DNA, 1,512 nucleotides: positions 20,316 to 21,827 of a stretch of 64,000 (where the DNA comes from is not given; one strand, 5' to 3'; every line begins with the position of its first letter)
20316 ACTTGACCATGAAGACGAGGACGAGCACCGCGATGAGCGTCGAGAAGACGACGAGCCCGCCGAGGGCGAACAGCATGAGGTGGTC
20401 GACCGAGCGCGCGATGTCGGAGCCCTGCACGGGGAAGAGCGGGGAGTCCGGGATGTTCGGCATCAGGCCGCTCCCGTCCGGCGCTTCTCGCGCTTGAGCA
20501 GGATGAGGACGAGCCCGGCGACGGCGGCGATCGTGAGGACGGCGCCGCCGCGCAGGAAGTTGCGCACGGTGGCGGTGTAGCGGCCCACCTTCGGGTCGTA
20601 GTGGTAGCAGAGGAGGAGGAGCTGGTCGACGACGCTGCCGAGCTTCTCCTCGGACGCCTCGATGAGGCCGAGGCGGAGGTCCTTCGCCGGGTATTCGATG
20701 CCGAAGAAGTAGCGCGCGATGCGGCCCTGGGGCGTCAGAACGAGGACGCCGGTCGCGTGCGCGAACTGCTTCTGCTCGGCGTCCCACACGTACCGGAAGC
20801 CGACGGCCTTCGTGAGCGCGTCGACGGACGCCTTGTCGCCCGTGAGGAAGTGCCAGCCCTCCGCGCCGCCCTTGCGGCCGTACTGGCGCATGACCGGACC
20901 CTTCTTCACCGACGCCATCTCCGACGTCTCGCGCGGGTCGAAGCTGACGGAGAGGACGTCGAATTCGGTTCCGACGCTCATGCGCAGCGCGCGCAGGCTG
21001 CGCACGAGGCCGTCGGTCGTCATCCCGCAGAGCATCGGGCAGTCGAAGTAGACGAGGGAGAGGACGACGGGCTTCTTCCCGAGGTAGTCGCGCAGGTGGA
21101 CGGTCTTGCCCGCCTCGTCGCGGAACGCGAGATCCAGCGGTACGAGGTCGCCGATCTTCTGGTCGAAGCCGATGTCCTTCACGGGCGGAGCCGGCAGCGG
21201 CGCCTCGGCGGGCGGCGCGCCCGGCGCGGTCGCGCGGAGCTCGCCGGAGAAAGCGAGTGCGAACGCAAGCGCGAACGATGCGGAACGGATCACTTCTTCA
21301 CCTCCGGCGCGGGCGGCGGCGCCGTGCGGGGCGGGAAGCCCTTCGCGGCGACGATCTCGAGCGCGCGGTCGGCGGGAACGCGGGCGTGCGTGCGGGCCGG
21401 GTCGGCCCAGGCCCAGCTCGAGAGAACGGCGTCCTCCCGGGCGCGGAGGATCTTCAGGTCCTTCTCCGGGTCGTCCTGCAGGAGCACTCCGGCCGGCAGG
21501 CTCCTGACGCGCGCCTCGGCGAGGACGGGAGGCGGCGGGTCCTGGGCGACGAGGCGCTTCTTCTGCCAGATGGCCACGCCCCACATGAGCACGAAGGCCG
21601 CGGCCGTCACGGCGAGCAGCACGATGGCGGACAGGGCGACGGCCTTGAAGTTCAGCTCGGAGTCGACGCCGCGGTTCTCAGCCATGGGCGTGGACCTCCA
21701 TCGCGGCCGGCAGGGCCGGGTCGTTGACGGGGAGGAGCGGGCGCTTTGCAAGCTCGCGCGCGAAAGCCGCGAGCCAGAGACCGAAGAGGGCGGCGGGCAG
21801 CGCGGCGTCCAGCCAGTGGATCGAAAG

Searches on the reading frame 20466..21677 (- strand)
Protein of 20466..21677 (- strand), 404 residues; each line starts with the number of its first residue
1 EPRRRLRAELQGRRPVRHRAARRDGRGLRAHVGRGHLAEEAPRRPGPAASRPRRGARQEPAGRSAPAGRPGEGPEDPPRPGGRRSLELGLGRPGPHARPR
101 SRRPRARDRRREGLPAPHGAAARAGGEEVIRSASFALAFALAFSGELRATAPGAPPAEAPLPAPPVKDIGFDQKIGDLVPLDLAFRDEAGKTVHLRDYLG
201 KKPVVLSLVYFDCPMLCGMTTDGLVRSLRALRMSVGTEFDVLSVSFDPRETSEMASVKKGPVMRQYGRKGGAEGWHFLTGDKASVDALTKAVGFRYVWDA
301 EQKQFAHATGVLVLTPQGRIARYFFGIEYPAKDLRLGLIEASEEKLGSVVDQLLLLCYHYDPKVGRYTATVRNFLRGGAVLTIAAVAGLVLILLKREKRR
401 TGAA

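Call 27: search_protein_families(library=pfam, proteins=[window:20466-21677:-], max_evalue=0.01)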
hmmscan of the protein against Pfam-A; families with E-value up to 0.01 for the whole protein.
window:20466-21677:- (404 aa): 2 families
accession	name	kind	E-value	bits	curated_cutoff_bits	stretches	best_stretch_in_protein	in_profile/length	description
PF02630.20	SCO1-SenC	-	9.3e-08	32.6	22.8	1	185-319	6-133/134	SCO1/SenC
PF00578.27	AhpC-TSA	-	0.0034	17.8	26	1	176-312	2-101/124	AhpC/TSA family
